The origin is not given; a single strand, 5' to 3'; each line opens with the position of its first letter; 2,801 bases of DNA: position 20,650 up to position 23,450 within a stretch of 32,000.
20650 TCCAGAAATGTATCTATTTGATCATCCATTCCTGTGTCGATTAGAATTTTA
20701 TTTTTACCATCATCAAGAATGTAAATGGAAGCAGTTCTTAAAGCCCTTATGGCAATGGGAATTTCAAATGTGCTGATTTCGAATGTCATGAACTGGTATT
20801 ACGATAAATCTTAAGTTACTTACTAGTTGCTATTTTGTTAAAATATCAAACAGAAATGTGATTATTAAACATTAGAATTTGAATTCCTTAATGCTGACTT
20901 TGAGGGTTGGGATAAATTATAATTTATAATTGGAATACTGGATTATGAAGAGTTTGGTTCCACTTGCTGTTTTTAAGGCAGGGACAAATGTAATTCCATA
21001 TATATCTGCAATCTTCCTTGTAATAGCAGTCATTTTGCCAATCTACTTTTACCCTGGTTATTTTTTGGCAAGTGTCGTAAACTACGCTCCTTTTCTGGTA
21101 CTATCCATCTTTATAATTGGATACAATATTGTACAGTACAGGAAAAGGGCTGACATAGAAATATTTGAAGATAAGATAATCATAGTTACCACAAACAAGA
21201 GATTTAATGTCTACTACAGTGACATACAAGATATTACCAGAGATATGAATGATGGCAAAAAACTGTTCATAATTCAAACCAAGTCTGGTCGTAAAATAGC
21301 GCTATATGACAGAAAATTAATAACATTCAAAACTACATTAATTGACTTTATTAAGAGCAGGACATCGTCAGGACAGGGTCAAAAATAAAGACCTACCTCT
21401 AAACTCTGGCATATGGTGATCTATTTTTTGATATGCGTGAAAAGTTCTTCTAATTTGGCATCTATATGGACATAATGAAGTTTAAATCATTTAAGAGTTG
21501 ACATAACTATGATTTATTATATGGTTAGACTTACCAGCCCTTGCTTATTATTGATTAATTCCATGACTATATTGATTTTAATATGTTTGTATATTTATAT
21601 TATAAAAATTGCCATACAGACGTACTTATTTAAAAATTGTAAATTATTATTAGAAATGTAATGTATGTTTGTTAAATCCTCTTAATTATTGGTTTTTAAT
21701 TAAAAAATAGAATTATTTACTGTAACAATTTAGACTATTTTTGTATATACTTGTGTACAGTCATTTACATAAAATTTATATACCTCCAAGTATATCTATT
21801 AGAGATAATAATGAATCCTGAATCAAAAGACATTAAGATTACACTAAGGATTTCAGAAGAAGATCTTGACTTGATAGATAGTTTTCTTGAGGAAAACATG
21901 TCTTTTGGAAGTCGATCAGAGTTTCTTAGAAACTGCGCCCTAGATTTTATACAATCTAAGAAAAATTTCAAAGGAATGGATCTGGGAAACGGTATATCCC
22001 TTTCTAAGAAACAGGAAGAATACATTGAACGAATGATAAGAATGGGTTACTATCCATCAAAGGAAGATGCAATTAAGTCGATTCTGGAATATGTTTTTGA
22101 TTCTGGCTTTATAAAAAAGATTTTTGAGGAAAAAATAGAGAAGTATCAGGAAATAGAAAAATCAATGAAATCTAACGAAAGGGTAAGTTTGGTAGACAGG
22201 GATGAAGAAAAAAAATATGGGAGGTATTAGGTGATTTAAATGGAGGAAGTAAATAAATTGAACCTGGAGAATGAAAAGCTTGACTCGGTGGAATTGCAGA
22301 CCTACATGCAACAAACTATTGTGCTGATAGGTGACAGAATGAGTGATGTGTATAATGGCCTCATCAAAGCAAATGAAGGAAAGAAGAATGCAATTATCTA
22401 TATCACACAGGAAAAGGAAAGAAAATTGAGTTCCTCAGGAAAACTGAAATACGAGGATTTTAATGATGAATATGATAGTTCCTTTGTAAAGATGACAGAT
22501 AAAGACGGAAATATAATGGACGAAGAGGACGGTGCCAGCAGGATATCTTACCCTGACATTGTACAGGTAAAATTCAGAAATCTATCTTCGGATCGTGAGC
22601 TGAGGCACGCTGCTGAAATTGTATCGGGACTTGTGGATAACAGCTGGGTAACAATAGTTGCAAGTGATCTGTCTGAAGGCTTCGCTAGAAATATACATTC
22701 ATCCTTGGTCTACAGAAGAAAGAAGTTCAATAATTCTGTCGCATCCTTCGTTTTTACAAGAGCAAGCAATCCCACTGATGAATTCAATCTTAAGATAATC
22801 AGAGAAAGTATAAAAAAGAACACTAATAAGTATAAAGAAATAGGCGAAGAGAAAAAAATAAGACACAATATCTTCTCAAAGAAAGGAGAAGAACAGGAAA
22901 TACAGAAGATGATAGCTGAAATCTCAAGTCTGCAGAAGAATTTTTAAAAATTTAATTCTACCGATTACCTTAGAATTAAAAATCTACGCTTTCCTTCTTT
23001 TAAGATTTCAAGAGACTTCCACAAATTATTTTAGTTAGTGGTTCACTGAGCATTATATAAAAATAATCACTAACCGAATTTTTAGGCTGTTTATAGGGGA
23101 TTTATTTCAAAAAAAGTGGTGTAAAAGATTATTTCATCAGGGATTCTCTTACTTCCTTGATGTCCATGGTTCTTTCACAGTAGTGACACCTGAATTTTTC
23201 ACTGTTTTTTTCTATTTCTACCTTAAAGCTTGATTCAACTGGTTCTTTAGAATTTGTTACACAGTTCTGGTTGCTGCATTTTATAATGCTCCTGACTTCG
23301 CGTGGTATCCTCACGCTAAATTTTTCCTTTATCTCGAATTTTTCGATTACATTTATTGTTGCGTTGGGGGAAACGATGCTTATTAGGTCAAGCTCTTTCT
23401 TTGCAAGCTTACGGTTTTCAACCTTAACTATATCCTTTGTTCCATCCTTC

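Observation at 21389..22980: Orphan two-gene cassette: double-RHH DNA-binding protein SD-coupled to a 235-aa protein of unrecognised family, behind a 420-bp AT-rich spacer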

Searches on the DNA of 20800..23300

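Call 45: search_rna_families(source=window, start=20800, end=23300, threshold=evalue, max_evalue=1)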
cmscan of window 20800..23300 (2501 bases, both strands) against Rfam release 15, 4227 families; matches with E-value up to 1: 0.
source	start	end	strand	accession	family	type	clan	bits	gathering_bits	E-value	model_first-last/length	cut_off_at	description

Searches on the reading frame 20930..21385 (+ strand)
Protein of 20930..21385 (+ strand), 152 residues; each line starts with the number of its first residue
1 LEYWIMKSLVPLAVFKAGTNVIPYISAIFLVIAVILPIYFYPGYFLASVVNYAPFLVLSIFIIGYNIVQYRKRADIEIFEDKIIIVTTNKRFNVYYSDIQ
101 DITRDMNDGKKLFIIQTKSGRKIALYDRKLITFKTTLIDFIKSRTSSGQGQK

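Call 8: search_protein_families(library=pfam, proteins=[window:20930-21385:+], max_evalue=1)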
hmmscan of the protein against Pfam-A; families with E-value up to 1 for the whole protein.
window:20930-21385:+ (152 aa): 2 families
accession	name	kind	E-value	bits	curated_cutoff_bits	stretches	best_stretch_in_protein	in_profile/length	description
PF06620.16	DUF1150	-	0.23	12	25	1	101-134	27-63/76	Protein of unknown function (DUF1150)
PF02656.20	DUF202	-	0.97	10.4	23.4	0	41-74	35-66/68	Domain of unknown function (DUF202)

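Call 9: search_protein_families(library=ncbifam, proteins=[window:20930-21385:+], max_evalue=1)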
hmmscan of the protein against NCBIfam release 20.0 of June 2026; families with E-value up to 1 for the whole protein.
window:20930-21385:+ (152 aa): 1 family
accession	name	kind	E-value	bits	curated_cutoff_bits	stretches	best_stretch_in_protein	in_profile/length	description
TIGR01828.1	pyru_phos_dikin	equivalog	0.069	11.1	843.45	1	86-124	303-340/865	pyruvate, phosphate dikinase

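Call 10: search_protein_families(library=padloc, proteins=[window:20930-21385:+], max_evalue=1)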
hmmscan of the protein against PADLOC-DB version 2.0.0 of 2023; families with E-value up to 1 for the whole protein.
window:20930-21385:+ (152 aa): 0 families

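Call 11: search_protein_families(library=phrogs, proteins=[window:20930-21385:+], max_evalue=1)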
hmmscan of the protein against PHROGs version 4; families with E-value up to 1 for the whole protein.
window:20930-21385:+ (152 aa): 1 family
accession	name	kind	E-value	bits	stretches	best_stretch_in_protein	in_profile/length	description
phrog_2406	-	unknown function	0.62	11.1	0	75-97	7-29/47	-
